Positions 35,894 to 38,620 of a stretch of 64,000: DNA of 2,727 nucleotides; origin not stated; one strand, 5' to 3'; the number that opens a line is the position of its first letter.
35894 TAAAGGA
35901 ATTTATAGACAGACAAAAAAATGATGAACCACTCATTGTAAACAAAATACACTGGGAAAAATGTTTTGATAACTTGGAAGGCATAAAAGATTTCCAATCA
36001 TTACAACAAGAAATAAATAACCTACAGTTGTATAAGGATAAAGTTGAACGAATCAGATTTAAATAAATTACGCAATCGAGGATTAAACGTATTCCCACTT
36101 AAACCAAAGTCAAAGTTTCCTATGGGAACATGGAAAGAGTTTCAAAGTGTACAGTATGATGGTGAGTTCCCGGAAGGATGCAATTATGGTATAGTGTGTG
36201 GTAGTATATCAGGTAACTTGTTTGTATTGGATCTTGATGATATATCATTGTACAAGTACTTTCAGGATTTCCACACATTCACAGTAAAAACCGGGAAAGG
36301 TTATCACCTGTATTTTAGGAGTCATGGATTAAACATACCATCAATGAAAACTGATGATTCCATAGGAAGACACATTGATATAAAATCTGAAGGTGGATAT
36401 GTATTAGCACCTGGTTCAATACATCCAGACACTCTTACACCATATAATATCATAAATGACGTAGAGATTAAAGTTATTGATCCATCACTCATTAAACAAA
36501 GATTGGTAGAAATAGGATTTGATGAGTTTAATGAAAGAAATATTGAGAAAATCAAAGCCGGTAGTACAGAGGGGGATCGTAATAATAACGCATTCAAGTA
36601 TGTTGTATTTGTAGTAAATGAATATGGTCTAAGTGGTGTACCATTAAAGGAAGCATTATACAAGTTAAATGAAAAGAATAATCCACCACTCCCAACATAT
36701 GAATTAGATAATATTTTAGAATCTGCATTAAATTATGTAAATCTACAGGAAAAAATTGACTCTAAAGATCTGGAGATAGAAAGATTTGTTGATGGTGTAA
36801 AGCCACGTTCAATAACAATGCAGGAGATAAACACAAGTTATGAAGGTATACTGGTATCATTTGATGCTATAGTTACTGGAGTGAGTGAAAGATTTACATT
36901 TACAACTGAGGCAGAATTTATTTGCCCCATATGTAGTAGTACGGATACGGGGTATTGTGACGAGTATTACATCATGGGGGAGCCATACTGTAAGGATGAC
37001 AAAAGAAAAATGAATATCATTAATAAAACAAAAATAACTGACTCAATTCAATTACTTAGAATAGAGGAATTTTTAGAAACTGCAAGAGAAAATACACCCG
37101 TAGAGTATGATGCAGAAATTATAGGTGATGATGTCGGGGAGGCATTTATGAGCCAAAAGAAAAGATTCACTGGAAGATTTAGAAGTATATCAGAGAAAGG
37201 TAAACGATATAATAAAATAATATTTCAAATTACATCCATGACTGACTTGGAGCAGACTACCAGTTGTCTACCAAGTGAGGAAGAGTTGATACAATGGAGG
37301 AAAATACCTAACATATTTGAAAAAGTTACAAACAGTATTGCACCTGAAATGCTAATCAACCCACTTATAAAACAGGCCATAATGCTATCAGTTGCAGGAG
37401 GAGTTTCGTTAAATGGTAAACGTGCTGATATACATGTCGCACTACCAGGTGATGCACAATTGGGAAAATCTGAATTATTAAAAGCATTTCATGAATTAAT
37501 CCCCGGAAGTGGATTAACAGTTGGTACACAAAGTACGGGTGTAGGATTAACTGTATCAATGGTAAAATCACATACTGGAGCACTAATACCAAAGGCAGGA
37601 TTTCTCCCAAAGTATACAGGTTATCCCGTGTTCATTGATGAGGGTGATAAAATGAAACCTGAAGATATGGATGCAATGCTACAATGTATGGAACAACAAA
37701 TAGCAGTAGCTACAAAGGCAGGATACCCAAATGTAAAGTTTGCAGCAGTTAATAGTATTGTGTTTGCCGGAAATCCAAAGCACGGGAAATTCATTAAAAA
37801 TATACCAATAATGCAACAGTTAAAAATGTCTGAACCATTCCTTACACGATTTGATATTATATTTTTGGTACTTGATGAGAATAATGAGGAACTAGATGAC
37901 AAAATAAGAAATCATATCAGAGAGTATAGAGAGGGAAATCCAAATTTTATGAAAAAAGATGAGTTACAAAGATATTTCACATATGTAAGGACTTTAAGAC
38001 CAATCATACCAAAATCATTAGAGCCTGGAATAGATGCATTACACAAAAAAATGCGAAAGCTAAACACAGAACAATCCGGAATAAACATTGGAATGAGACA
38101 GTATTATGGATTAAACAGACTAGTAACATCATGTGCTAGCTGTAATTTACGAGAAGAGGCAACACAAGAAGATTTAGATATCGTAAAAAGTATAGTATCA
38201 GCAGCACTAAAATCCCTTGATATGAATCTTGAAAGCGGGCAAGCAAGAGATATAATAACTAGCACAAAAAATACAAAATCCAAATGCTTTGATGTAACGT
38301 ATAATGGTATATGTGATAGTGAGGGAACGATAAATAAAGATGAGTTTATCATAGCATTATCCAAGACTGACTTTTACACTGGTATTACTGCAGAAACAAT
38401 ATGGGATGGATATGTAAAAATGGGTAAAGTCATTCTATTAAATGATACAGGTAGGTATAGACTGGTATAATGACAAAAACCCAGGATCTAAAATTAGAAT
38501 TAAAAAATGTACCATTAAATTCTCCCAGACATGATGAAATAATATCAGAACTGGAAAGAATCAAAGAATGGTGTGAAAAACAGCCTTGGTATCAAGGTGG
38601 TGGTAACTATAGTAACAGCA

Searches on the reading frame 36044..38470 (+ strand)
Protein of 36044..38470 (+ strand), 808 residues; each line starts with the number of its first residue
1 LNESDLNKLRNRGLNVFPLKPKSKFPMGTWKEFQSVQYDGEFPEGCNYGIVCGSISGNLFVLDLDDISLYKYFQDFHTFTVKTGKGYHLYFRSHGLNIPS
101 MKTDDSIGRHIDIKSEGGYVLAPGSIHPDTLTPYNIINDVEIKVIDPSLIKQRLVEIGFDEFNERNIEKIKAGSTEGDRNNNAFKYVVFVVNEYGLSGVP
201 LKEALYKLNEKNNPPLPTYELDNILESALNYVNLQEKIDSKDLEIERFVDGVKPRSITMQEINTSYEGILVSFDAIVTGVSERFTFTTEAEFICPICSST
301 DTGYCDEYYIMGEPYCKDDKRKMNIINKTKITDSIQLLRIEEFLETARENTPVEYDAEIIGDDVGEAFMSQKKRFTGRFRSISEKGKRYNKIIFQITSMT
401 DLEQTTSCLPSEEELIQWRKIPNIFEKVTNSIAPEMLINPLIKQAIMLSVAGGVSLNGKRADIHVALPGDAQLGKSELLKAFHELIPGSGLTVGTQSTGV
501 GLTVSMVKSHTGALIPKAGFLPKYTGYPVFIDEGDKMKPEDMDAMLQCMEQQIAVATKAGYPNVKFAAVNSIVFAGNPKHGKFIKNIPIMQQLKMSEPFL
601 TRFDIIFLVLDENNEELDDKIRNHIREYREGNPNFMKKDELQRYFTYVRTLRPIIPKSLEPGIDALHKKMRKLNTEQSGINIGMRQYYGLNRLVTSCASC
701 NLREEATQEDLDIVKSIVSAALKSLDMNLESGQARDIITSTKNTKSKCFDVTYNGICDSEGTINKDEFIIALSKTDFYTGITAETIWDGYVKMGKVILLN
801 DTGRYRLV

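Call 10: search_protein_families(library=pfam, proteins=[window:36044-38470:+], max_evalue=0.01)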
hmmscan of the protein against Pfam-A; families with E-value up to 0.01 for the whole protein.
window:36044-38470:+ (808 aa): 5 families
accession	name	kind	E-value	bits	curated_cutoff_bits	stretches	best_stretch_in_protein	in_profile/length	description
PF00493.29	MCM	-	2.7e-44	151.4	23.3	1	413-626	3-221/224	MCM P-loop domain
PF09250.16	Prim-Pol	-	4.3e-16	60.2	22.8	1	11-142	6-152/158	Bifunctional DNA primase/polymerase, N-terminal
PF17855.7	MCM_lid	-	1e-08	35.9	27.4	1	640-720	2-85/87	MCM AAA-lid domain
PF08708.16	PriCT_1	-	1.9e-05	24.6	21.1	1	170-232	4-65/67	Primase C terminal 1 (PriCT-1)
PF17207.9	MCM_OB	-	0.0067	16.6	24.8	0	259-352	2-95/126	MCM OB domain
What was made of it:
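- On Iteron-type replication origin: PrimPol-MCM is at 36044-38470, 21 kb away (call 10).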

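Call 16: find_homologous_proteins(query=window:36044-38470:+, max_evalue=1e-20)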
Query window:36044-38470:+ (808 aa): 72 proteins with E <= 1e-20 among 8000 candidates.
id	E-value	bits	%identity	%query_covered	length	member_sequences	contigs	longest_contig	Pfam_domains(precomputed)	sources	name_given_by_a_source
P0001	0.0e+0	1734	94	100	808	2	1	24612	PF09250.17,PF17855.8,PF00493.30,PF08708.17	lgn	-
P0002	5.6e-241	820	48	100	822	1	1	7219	PF09250.17,PF17855.8,PF00493.30,PF08708.17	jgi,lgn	-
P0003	6.8e-239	813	47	100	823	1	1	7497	PF09250.17,PF17855.8,PF00493.30,PF08708.17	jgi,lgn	-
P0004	4.4e-233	794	44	100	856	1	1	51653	PF09250.17,PF17855.8,PF00493.30,PF08708.17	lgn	-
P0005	4.7e-233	794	47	98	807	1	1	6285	PF09250.17,PF17855.8,PF00493.30,PF08708.17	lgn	-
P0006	4.2e-231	788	47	99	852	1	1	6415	PF09250.17,PF17855.8,PF00493.30,PF08708.17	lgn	-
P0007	8.7e-231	787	45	99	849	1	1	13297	PF09250.17,PF17855.8,PF00493.30,PF08708.17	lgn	-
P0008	4.7e-230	784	46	100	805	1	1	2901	PF09250.17,PF17855.8,PF00493.30,PF08708.17,PF17207.10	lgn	-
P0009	7.7e-230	783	45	100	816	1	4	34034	PF09250.17,PF17855.8,PF00493.30,PF08708.17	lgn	-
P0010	8.1e-230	783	46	99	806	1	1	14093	PF09250.17,PF17855.8,PF00493.30,PF08708.17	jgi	-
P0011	1.2e-226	773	47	99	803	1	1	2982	PF09250.17,PF17855.8,PF00493.30,PF08708.17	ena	-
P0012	1.7e-223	762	45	99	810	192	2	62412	PF09250.17,PF17855.8,PF00493.30,PF08708.17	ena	-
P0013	1.2e-220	753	45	100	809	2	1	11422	PF09250.17,PF17855.8,PF00493.30,PF08708.17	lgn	-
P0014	1.4e-220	753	46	99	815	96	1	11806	PF09250.17,PF17855.8,PF00493.30,PF08708.17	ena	-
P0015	1.9e-219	749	46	99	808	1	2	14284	PF09250.17,PF17855.8,PF00493.30,PF08708.17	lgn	-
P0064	3.3e-181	623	40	97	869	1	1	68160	PF09250.17,PF17855.8,PF00493.30,PF08708.17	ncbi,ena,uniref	ncbi:bifunctional DNA primase/polymerase [Nitrosopumilus sp.]|uniref:bifunctional DNA primase/polyme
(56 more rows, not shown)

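Call 26: find_encoding_contigs(protein=P0001, flank=10000, max_places=3)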
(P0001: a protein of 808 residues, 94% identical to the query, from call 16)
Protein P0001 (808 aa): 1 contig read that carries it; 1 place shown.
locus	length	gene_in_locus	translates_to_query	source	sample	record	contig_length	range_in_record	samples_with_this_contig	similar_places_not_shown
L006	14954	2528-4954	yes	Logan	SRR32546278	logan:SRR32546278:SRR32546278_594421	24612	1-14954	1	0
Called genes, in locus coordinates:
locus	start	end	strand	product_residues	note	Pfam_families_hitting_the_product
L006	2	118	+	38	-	?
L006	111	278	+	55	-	-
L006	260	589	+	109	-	-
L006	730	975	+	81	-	-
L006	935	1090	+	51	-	-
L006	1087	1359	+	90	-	-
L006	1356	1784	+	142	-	-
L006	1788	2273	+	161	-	-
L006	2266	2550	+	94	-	-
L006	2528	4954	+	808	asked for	PF09250:Prim-Pol, PF08708:PriCT_1 (faint), PF00493:MCM, PF17855:MCM_lid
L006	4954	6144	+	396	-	PF01507:PAPS_reduct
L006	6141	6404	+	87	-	-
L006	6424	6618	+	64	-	-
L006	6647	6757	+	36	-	-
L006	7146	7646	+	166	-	-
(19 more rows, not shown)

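Call 71: find_related_loci(query=A2, collection=viral_contigs, flank=10000)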
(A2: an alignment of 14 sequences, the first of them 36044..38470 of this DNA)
Query A2 (808 aa) in viral_contigs; peptide patterns used: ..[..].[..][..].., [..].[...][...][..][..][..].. (x = any residue, [..] = any of these).
34 stretches matched a pattern; 7 encode a relative of the query (tblastn E <= 1e-3); 7 distinct loci.
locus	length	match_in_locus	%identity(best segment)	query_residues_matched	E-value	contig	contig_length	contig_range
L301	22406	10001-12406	47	6-808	0e+0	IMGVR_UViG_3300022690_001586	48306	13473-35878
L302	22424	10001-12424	45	5-808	0e+0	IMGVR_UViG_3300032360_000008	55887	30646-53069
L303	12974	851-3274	46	5-808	0e+0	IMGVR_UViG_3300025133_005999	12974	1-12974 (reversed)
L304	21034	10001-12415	45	4-808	0e+0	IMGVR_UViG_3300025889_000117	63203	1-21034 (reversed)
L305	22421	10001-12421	44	4-808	0e+0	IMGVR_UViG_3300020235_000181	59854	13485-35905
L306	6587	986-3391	44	4-806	0e+0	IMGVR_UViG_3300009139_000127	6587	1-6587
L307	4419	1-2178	45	83-808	0e+0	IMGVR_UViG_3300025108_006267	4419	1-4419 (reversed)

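Call 105: search_dna_similar(query=window:36044-38470:+, collection=phages, mode=protein, max_evalue=1e-20, max_rows=25)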
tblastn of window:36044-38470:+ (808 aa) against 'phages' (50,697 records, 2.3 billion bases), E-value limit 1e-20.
Records with a match: 5; places in all: 5; records where one place covers at least 80% of the query: 0.
Best place of each record, by identity: <60% 5.
By first word of the organism name: Methanocaldococcus 2; Altiarchaeum 1; Haloarchaeal 1; Halorubrum 1.
By host as written in the record: Methanocaldococcus fervens 2; - 1; Natrinema thermotolerans A29 1; Halorubrum sp. BL36 1.
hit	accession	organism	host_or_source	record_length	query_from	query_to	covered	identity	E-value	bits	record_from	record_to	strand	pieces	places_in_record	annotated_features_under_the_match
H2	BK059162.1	Altiarchaeum virus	groundwater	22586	259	732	59%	26.3%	2e-23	113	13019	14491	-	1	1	mini-chromosome maintainance protein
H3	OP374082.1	Haloarchaeal virus HJTV-4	Natrinema thermotolerans A29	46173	289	747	57%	26.3%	5e-27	124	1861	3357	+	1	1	AAA family ATPase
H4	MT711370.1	Methanocaldococcus fervens tailed virus 1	Methanocaldococcus fervens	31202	257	745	61%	24.0%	9e-23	110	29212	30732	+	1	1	hypothetical protein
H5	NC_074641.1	Methanocaldococcus fervens tailed virus 1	Methanocaldococcus fervens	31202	257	745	61%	24.0%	9e-23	110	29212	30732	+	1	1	hypothetical protein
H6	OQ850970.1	Halorubrum tailed virus BLv36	Halorubrum sp. BL36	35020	413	712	37%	31.1%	1e-27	127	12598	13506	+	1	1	hypothetical protein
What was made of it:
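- Tried and rejected: Only matches of 31% identity or less to MCM proteins of distantly related archaeal viruses (call 105).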

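Call 106: find_encoding_contigs(protein=P0012, flank=10000, max_places=1)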
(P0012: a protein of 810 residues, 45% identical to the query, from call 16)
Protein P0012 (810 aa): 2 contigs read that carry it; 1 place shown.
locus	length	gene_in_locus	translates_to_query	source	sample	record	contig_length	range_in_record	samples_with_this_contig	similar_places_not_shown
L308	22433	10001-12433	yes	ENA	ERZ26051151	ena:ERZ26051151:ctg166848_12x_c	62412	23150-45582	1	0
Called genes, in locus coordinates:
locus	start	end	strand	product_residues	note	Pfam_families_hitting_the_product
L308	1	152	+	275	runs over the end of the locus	-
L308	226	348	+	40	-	-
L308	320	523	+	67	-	-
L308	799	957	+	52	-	-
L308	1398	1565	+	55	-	-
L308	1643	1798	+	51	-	-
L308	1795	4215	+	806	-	PF21722:Gly_rich_2 (weak), PF13385:Laminin_G_3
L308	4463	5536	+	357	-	-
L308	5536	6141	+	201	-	-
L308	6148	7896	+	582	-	-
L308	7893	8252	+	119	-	-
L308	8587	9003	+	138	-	PF18909:dGTP_diPhyd_N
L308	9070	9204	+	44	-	-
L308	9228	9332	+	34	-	-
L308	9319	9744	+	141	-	-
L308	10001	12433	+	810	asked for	PF09250:Prim-Pol, PF08708:PriCT_1 (weak), PF00493:MCM, PF17855:MCM_lid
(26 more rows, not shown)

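Call 107: find_encoding_contigs(protein=P0064, flank=10000, max_places=1)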
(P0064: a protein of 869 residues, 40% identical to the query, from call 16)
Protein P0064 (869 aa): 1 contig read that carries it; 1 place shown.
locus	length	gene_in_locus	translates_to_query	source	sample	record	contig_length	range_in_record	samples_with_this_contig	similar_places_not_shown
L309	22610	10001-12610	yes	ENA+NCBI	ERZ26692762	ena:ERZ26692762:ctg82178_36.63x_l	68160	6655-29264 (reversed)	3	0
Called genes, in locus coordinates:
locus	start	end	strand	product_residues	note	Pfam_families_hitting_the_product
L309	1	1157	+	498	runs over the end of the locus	-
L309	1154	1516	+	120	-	-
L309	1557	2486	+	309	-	PF09414:RNA_ligase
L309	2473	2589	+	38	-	-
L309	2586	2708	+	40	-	-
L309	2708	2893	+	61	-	-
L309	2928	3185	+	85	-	-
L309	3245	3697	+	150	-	PF01844:HNH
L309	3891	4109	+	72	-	-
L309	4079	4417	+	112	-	-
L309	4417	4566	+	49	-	-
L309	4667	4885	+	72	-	-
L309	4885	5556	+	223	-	PF02086:MethyltransfD12 (weak)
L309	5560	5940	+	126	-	PF18909:dGTP_diPhyd_N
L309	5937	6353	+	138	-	-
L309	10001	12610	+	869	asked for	PF09250:Prim-Pol, PF08708:PriCT_1 (weak), PF00493:MCM, PF17855:MCM_lid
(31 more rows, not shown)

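Call 108: find_encoding_contigs(protein=P0004, flank=10000, max_places=1)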
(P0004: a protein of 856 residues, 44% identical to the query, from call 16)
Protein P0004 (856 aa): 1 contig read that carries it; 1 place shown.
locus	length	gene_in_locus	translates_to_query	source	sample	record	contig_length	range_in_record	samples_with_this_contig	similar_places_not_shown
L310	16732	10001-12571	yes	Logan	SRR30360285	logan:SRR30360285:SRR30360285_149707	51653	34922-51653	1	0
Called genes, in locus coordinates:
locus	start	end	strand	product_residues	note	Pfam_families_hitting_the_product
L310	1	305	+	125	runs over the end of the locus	-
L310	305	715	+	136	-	-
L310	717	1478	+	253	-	-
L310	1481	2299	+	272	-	-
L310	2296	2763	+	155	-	-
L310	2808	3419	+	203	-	-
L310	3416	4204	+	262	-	-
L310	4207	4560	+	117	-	-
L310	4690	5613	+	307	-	PF09414:RNA_ligase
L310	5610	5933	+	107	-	PF03819:MazG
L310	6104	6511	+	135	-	-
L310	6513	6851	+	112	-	-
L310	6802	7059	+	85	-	-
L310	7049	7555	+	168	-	PF18909:dGTP_diPhyd_N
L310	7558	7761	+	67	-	-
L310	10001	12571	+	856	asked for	PF09250:Prim-Pol, PF08708:PriCT_1, PF00493:MCM, PF17855:MCM_lid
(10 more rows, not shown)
